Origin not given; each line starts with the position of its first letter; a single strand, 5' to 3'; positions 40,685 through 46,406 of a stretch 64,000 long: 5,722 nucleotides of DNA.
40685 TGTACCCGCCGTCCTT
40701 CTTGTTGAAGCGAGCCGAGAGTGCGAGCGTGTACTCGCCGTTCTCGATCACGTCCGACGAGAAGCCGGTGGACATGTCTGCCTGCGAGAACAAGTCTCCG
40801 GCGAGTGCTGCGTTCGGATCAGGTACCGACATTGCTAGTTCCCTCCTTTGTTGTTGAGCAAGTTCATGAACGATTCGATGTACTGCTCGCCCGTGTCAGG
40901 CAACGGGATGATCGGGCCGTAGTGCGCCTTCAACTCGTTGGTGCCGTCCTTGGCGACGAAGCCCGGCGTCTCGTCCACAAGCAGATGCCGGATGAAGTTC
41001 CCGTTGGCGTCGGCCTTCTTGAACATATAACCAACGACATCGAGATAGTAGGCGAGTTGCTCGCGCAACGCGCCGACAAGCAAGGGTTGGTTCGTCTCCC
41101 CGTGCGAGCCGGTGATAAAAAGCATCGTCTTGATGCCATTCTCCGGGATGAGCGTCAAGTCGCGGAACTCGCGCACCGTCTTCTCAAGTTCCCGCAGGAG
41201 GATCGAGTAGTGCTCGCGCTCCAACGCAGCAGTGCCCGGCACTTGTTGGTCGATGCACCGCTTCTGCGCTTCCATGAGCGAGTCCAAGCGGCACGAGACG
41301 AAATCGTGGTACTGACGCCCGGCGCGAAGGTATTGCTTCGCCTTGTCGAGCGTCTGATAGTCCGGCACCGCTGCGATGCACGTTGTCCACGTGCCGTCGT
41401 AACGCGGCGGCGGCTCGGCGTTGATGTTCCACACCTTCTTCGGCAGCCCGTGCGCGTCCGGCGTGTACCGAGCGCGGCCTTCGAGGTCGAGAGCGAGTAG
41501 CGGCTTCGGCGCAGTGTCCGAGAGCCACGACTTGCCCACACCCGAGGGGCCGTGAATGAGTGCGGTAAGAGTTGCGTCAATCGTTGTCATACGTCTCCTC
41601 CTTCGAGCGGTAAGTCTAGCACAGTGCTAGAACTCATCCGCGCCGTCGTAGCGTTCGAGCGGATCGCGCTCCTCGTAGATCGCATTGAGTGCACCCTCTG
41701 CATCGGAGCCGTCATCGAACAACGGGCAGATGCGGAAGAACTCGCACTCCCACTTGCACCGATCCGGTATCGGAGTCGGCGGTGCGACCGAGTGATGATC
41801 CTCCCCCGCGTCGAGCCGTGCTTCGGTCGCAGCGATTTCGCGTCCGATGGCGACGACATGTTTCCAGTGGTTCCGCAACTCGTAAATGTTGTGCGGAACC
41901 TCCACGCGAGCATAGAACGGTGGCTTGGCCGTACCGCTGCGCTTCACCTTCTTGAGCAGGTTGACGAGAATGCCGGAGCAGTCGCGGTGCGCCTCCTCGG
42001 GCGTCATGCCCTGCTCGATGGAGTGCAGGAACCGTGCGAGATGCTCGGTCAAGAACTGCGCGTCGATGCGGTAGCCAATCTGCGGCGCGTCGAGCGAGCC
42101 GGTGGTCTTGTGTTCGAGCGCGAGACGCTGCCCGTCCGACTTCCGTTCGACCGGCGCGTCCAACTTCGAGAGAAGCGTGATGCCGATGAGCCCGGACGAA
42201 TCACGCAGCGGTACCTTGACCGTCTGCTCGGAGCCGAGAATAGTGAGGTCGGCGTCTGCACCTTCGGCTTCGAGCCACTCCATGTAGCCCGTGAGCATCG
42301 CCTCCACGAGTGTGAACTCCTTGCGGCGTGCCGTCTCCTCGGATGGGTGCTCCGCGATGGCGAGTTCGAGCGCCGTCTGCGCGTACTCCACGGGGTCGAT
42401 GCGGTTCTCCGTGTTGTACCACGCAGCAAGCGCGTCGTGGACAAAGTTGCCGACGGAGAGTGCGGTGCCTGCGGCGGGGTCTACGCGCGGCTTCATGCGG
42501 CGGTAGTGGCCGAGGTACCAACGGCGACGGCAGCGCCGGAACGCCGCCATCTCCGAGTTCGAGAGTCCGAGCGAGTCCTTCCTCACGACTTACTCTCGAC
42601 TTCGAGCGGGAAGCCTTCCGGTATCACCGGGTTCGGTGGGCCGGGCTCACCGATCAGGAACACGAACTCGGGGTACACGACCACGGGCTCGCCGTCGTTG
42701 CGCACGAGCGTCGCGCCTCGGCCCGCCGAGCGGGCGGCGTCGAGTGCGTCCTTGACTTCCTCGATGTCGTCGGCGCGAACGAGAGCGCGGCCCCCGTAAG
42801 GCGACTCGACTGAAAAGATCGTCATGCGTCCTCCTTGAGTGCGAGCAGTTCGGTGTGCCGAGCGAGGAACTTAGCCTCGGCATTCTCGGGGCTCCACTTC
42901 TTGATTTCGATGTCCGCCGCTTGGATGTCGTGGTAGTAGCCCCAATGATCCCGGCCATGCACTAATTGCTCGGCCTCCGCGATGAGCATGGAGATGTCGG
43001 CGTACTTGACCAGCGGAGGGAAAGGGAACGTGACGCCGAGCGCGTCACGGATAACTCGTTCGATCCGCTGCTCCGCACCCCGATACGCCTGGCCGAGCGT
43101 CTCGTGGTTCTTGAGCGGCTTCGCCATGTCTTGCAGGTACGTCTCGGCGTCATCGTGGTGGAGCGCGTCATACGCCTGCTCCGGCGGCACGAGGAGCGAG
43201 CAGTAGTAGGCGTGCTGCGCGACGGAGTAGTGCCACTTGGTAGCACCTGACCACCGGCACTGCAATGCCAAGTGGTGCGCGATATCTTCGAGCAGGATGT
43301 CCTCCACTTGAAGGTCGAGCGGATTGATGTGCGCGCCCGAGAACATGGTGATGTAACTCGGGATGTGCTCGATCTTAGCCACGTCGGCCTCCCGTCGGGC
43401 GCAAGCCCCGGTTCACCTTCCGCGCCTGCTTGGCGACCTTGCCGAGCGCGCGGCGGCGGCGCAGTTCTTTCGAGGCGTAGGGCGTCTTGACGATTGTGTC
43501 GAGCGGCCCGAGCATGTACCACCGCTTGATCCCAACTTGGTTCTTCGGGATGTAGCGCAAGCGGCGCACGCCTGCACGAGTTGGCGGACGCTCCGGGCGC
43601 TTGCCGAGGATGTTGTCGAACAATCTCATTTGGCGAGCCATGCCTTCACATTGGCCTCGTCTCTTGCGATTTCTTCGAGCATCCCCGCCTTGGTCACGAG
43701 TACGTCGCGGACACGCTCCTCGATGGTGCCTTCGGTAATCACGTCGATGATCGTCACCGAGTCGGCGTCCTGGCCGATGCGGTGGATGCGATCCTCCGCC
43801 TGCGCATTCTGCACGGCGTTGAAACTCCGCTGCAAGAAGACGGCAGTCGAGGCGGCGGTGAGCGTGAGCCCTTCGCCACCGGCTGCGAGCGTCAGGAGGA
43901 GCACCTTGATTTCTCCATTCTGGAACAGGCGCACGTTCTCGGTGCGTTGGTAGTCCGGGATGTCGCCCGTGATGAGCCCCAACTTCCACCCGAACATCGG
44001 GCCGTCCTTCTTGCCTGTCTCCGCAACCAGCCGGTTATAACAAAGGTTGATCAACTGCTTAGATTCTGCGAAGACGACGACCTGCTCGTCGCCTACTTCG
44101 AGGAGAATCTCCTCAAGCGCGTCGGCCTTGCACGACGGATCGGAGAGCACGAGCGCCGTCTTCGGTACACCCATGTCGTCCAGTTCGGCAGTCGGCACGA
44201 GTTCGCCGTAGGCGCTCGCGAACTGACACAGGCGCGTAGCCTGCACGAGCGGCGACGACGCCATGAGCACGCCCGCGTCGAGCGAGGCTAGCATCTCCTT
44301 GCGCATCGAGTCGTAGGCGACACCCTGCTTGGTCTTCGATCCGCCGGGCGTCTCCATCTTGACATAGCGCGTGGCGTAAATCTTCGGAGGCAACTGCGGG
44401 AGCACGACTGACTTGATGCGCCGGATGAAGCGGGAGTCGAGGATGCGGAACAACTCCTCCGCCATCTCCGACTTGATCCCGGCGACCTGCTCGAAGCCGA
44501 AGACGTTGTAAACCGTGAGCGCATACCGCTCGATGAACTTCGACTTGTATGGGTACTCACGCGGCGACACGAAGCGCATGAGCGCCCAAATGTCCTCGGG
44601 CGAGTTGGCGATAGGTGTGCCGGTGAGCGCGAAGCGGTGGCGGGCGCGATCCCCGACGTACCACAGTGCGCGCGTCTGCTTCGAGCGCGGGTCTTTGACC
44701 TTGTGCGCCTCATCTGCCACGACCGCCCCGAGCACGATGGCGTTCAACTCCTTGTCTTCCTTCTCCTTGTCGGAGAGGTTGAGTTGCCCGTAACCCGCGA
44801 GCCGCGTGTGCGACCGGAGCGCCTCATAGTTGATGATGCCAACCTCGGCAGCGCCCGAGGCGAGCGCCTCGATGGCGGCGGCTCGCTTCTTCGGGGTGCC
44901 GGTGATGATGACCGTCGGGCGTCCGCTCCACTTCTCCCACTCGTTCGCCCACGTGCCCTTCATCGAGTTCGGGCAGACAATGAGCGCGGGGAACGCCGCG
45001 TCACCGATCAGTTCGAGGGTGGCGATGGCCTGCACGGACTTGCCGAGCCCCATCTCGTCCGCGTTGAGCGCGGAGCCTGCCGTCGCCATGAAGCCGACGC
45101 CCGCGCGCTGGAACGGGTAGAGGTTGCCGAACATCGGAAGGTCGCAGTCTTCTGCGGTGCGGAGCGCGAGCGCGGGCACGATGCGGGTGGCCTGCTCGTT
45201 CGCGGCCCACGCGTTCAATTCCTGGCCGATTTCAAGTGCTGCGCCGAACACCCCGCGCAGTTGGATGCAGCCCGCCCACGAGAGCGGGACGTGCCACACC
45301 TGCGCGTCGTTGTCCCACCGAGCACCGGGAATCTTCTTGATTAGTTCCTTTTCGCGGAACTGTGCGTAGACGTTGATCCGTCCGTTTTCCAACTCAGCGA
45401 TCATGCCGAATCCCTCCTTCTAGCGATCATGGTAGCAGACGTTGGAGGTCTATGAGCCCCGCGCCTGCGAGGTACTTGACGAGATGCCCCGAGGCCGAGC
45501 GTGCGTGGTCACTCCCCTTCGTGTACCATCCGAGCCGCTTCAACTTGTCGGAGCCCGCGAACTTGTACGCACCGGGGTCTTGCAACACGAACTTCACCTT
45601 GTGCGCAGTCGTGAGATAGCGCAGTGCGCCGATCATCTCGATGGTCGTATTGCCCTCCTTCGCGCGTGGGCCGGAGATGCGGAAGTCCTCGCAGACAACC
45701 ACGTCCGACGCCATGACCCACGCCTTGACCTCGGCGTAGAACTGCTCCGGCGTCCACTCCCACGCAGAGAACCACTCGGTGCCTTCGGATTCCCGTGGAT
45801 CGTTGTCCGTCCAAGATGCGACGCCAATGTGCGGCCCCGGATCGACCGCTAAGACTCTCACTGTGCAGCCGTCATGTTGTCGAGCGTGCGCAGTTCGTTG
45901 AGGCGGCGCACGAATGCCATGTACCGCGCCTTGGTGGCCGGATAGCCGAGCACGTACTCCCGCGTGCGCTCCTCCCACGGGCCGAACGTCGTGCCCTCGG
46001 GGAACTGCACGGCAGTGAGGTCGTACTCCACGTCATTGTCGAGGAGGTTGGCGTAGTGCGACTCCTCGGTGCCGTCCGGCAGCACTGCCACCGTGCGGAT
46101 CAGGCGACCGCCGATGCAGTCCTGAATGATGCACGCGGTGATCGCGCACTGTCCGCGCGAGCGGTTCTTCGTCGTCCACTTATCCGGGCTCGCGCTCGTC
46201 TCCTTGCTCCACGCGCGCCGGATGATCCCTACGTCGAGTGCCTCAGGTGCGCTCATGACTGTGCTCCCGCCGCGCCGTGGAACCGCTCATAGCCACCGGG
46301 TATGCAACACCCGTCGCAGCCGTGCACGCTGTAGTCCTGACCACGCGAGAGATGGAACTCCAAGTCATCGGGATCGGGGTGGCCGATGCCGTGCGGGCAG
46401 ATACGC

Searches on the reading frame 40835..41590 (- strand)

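Call 42: search_protein_families(library=pfam, proteins=[window:40835-41590:-], max_evalue=0.01)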
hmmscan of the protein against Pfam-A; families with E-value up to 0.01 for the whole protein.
window:40835-41590:- (251 aa): 2 families
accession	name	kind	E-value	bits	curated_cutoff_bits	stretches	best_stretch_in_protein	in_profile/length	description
PF13479.12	AAA_24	-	8.9e-06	26.1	27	1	9-215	4-193/195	AAA domain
PF13191.12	AAA_16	-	0.0058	17.6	32.6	0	9-116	26-104/167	AAA ATPase domain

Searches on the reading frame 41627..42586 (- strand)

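Call 12: search_protein_families(library=pfam, proteins=[window:41627-42586:-], max_evalue=0.001)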
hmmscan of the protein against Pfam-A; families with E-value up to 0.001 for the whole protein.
window:41627-42586:- (319 aa): 1 family
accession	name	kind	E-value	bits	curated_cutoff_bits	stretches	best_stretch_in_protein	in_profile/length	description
PF12705.13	PDDEXK_1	-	1.8e-15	58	22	1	8-288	2-247/247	PD-(D/E)XK nuclease superfamily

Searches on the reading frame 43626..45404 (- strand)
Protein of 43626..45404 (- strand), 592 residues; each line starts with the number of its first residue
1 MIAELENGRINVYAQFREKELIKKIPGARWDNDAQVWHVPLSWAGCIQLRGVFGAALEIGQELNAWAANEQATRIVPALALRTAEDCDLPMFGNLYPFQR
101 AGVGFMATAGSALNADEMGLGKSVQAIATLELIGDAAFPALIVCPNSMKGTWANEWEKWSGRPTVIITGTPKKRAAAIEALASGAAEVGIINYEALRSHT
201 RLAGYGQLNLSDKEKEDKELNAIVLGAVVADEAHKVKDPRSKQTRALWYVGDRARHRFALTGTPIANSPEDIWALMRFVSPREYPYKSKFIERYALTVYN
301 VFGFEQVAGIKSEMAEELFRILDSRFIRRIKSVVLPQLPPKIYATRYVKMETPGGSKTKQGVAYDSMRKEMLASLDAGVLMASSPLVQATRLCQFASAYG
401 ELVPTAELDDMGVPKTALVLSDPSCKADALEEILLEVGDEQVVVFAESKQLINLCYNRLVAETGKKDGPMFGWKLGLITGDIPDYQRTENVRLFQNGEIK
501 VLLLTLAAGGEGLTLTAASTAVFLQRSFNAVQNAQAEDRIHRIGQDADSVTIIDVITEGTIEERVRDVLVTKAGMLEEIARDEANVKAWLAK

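Call 12: search_protein_families(library=pfam, proteins=[window:43626-45404:-], max_evalue=0.001)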
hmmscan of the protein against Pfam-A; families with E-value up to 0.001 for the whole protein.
window:43626-45404:- (592 aa): 4 families
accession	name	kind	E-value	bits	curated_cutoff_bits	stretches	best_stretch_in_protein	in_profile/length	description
PF00176.29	SNF2-rel_dom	-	1.4e-34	120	24.9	1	99-352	2-243/290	SNF2-related domain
PF00271.37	Helicase_C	-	1.4e-14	54.7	23.5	1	426-544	2-110/110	Helicase conserved C-terminal domain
PF04851.21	ResIII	-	0.0002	21.7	22.5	1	118-265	32-163/164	Type III restriction enzyme, res subunit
PF18974.5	DUF5710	-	0.0002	21.5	26.5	0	16-40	8-31/44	Domain of unknown function (DUF5710)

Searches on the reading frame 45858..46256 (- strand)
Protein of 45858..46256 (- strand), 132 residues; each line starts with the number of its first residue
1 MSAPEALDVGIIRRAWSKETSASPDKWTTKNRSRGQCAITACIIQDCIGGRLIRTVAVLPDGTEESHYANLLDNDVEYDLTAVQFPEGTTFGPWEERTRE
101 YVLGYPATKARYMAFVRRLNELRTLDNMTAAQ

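Call 42: search_protein_families(library=pfam, proteins=[window:45858-46256:-], max_evalue=0.01)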
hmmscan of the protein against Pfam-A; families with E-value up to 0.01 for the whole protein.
window:45858-46256:- (132 aa): 1 family
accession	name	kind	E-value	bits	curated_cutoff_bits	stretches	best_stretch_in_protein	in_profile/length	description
PF24585.1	YunG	-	8.2e-25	87.7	27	1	11-120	8-112/116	YunG protein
